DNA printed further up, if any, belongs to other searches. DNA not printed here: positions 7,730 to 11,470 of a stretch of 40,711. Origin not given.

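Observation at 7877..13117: Replisome in one polypeptide: family-B polymerase, primase-like region, zinc finger and SF2 helicase fused in a 1746-aa ORF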

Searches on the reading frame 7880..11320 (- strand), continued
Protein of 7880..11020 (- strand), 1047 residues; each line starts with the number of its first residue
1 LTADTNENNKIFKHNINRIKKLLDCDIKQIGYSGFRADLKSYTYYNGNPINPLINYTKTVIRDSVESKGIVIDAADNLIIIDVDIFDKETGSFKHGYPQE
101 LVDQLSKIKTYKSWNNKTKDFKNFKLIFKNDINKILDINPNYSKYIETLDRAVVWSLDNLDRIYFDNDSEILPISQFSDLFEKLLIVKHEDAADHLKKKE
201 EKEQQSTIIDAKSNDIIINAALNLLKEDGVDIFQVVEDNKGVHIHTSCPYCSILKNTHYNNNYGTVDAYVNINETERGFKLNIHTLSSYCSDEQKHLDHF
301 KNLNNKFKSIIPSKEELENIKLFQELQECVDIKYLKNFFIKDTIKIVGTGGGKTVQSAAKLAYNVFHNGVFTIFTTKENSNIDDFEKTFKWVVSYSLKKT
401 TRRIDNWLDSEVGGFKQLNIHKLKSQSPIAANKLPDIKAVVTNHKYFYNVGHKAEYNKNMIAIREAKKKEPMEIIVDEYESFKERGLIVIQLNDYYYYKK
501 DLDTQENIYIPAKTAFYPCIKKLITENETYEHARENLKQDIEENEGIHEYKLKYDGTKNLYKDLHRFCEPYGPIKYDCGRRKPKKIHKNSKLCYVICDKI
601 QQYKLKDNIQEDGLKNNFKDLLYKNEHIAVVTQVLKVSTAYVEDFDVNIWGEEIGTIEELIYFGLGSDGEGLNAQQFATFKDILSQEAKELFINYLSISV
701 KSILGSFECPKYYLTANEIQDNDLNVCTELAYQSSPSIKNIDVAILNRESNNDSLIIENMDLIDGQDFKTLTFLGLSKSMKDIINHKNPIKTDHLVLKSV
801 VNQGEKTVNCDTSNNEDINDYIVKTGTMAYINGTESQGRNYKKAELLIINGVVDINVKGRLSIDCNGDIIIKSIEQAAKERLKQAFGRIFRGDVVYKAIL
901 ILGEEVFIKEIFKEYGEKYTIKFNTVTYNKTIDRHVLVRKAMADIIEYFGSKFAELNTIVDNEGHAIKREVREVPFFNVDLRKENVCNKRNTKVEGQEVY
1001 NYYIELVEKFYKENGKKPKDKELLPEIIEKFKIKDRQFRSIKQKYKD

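Call 66: find_encoding_contigs(protein=P0019, flank=8000, max_places=3)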
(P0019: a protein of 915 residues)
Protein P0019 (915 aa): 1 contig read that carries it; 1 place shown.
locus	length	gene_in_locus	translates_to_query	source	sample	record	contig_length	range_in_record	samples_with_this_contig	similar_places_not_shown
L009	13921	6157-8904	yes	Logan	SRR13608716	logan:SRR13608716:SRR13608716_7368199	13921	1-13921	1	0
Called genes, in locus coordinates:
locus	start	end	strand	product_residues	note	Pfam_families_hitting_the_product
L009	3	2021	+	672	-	?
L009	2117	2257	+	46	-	-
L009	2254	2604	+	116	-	-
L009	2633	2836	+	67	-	-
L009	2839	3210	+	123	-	PF17295:DUF5348 (weak)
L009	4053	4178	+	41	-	-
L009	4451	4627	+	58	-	PF12728:HTH_17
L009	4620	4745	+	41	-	-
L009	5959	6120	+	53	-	-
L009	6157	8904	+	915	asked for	-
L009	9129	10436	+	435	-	PF01807:Zn_ribbon_DnaG (weak)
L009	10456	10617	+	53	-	-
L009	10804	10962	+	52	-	-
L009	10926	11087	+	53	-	-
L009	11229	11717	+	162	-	-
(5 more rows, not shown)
